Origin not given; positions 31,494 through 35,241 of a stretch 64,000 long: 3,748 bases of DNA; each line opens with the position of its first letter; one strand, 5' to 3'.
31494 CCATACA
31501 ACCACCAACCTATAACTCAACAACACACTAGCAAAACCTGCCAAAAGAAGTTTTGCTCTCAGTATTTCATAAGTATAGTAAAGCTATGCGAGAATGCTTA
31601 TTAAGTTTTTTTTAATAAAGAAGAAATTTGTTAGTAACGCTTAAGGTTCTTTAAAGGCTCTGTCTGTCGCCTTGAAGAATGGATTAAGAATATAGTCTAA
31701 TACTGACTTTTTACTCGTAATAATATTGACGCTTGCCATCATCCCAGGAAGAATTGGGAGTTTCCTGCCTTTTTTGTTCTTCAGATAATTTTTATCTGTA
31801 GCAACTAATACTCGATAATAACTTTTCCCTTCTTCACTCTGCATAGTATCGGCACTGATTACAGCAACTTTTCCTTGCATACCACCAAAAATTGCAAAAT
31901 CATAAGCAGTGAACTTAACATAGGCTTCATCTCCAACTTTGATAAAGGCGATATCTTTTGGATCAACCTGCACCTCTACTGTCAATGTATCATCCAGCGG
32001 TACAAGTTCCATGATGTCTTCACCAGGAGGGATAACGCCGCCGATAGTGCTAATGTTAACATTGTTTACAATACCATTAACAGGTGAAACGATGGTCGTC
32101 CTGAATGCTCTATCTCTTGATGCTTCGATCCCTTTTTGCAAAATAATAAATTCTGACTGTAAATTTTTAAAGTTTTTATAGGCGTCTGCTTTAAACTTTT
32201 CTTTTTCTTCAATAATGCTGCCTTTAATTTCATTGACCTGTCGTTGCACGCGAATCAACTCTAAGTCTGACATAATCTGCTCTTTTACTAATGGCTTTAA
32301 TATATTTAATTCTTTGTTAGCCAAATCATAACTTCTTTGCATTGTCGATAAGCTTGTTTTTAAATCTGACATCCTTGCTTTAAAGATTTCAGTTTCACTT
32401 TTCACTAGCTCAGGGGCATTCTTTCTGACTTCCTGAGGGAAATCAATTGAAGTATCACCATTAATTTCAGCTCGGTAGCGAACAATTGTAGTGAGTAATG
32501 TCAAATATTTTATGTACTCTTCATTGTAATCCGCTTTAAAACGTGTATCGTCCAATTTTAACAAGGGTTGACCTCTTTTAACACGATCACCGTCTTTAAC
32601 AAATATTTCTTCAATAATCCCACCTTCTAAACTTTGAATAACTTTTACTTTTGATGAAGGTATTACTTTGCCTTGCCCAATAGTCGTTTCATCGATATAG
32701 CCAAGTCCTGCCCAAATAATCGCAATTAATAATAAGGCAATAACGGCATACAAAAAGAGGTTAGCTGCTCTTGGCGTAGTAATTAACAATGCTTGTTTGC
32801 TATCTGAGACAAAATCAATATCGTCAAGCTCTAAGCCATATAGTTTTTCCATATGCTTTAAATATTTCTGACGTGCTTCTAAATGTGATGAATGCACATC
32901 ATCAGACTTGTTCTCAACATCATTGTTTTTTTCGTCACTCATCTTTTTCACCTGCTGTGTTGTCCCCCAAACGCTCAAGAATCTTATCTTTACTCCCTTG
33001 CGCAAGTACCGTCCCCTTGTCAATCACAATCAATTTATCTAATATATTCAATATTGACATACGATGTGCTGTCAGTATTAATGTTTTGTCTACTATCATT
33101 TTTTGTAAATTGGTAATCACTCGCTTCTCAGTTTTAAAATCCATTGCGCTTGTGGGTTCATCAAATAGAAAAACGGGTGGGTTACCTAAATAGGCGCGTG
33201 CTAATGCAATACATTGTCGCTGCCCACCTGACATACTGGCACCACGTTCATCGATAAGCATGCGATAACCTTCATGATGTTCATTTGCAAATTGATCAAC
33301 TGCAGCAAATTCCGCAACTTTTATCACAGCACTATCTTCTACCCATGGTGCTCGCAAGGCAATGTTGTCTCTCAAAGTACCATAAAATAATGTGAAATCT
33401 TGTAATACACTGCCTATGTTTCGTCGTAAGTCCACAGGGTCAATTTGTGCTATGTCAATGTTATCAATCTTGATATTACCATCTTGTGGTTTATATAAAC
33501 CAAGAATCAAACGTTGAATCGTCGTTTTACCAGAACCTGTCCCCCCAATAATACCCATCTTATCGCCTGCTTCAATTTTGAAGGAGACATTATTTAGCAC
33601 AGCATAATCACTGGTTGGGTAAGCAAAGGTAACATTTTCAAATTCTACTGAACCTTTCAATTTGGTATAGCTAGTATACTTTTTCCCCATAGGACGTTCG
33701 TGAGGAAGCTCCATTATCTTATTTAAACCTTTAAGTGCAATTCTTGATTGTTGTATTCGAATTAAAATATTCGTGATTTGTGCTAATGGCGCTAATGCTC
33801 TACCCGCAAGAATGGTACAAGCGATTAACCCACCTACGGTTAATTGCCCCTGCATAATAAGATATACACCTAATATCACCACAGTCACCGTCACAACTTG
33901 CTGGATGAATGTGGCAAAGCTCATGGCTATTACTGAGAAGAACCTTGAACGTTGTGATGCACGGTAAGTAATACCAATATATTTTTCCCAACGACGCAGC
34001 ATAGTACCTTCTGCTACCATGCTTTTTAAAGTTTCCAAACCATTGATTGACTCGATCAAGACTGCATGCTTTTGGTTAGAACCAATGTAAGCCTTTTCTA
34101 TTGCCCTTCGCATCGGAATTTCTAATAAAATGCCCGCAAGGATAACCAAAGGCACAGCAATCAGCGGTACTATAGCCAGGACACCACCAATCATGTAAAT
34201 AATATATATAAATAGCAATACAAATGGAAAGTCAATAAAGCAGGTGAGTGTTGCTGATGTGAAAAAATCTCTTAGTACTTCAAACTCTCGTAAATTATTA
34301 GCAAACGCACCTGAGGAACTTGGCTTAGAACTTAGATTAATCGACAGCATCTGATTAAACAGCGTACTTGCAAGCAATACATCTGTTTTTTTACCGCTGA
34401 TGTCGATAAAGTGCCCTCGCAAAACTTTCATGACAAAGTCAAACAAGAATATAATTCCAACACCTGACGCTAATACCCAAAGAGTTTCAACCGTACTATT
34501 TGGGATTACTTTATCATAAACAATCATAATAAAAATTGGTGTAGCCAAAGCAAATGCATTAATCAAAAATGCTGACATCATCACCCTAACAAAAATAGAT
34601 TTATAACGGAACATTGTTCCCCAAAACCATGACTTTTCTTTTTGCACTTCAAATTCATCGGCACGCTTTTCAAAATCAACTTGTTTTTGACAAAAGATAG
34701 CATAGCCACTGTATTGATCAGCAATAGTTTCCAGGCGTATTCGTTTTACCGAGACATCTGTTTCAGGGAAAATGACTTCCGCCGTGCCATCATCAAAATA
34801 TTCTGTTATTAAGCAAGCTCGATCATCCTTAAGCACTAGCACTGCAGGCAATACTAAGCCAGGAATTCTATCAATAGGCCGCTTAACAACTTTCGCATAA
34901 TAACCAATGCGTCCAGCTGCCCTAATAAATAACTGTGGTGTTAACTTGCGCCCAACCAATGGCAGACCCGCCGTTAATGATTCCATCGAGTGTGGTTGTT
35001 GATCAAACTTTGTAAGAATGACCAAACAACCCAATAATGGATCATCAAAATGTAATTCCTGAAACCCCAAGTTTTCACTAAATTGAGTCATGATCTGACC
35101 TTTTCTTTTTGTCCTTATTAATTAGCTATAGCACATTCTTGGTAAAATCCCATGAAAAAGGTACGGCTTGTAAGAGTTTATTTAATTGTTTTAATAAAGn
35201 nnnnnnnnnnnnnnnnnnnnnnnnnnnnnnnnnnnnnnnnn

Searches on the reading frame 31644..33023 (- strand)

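Call 85: search_protein_families(library=pfam, proteins=[window:31644-33023:-], max_evalue=0.00001)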
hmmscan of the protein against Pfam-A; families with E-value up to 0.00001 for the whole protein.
window:31644-33023:- (460 aa): 3 families
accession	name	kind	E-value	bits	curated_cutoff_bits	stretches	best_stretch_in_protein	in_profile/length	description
PF13437.12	HlyD_3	-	1e-19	71.6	22.2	1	310-427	1-106/106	HlyD family secretion protein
PF16576.10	HlyD_D23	-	8.3e-13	48.5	30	1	124-391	17-186/214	Barrel-sandwich domain of CusB or HlyD membrane-fusion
PF13533.13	Biotin_lipoyl_2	-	8.6e-08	32.3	29.8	1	129-158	3-32/32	Biotin-lipoyl like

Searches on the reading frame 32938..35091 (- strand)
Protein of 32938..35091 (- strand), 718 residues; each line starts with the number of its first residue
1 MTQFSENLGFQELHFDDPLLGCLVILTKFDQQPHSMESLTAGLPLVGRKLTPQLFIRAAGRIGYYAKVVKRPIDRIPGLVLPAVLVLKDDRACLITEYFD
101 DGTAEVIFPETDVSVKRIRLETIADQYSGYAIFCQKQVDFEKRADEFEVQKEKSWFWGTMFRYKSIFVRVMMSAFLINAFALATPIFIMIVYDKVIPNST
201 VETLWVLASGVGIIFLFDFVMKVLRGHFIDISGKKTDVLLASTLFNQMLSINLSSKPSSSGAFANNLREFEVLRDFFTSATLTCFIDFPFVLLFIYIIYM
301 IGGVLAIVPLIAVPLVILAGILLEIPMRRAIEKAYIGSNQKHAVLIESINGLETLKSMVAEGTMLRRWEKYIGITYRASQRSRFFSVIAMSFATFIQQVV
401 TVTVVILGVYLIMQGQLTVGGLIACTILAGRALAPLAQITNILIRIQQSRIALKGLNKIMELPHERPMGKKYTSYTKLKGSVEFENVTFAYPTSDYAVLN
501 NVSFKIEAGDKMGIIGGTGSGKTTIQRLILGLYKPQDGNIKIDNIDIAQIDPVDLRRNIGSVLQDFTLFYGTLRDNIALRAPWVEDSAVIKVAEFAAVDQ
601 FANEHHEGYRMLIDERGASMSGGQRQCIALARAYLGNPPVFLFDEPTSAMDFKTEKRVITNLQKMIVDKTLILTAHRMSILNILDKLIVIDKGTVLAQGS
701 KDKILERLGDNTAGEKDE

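Call 85: search_protein_families(library=pfam, proteins=[window:32938-35091:-], max_evalue=0.00001)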
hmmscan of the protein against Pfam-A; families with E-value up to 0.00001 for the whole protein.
window:32938-35091:- (718 aa): 2 families
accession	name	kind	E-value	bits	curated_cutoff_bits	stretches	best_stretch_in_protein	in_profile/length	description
PF00005.33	ABC_tran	-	4.2e-30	105.6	25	1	499-648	1-137/137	ABC transporter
PF00664.28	ABC_membrane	-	1.6e-25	90.7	28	1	171-429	5-267/274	ABC transporter transmembrane region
